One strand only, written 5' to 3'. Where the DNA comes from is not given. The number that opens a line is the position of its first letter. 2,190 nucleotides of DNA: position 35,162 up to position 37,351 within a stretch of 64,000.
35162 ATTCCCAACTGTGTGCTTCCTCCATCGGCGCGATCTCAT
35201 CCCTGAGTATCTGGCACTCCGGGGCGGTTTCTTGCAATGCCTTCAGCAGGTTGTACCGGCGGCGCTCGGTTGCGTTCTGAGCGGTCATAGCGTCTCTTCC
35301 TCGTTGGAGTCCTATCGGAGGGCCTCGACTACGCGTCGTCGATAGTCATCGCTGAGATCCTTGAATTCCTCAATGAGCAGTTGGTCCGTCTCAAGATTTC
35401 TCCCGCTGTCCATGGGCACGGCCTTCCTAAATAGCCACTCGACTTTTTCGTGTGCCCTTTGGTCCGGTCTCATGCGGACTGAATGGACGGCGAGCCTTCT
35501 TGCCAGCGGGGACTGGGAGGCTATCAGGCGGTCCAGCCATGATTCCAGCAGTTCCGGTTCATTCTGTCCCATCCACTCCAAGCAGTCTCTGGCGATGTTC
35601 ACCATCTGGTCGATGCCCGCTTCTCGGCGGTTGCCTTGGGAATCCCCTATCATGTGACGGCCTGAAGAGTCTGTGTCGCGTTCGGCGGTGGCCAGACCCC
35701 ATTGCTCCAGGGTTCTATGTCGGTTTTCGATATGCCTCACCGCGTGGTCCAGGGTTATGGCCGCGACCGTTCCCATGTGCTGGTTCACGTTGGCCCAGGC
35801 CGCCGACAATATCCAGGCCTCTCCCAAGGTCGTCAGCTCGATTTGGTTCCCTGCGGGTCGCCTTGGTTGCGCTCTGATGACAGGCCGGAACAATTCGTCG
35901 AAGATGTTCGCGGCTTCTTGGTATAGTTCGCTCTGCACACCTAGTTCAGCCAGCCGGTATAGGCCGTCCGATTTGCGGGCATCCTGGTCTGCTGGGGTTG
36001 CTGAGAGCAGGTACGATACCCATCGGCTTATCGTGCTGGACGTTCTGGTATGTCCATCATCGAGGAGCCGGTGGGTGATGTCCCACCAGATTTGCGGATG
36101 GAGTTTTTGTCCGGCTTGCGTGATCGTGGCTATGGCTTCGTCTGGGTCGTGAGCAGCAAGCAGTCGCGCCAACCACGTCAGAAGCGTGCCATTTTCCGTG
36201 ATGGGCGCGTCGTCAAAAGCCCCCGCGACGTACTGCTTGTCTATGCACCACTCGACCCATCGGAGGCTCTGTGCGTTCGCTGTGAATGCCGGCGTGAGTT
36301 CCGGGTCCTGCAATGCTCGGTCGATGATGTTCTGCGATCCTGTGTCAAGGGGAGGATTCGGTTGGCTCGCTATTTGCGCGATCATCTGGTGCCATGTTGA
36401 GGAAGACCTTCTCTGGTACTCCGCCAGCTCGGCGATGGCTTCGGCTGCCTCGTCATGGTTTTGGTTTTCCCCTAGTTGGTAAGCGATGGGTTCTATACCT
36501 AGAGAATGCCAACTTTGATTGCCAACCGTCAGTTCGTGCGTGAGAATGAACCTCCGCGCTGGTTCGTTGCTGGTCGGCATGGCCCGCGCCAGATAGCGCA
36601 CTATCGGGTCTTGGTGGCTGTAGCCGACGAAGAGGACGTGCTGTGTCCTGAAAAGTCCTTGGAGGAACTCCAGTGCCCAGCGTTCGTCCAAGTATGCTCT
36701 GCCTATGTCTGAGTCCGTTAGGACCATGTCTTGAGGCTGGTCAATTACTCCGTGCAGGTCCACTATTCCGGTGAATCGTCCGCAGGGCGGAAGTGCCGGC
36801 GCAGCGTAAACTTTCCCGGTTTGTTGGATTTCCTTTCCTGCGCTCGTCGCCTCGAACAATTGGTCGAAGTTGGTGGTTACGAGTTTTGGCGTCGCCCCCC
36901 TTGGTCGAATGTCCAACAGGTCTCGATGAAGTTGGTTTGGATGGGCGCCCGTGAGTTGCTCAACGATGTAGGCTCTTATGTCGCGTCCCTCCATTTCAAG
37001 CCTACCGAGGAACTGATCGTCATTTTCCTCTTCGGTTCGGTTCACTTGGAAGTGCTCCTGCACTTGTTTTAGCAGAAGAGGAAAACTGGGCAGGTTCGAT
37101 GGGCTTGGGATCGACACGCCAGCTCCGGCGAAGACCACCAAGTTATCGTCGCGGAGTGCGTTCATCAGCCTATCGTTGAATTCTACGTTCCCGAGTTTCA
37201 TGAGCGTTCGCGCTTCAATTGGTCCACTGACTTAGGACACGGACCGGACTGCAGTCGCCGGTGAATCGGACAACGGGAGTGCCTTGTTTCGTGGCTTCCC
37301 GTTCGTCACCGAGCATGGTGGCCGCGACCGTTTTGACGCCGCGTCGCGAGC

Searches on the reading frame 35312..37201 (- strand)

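Call 42: search_protein_families(library=pfam, proteins=[window:35312-37201:-], max_evalue=0.00001)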
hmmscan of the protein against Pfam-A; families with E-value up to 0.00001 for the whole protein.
window:35312-37201:- (629 aa): 1 family
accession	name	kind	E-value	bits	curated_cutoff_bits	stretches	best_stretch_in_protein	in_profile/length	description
PF13289.12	SIR2_2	-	2.4e-20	73.5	24.5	1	107-238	3-140/141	SIR2-like domain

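Call 77: search_protein_families(library=padloc, proteins=[window:35312-37201:-], max_evalue=0.001)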
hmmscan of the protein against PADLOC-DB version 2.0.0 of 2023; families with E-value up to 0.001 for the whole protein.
window:35312-37201:- (629 aa): 8 families
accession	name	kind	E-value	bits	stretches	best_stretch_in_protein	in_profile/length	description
PDLC04167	Dsr1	-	1.3e-35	120.5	1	11-279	13-305/1248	-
PDLC02183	Dsr1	-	1.7e-31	106.9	1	9-251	11-282/1275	-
PDLC00407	ThsA1|ThsA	-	2.1e-16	57.6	1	7-206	8-206/478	STALD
PDLC00409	ThsA1|ThsA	-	3e-14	51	1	8-211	10-212/242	STALD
PDLC04166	Dsr1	-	4.7e-13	45.8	1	106-333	123-357/1227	-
PDLC03856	LmuA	-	4e-11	40.7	1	11-266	7-276/433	-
PDLC04968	PDC-S25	-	0.00012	19.3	1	44-204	77-237/517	-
PDLC02401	Aga_SIR2-PNTD1-PNTD2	-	0.00062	16.7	0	73-124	62-113/524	Class I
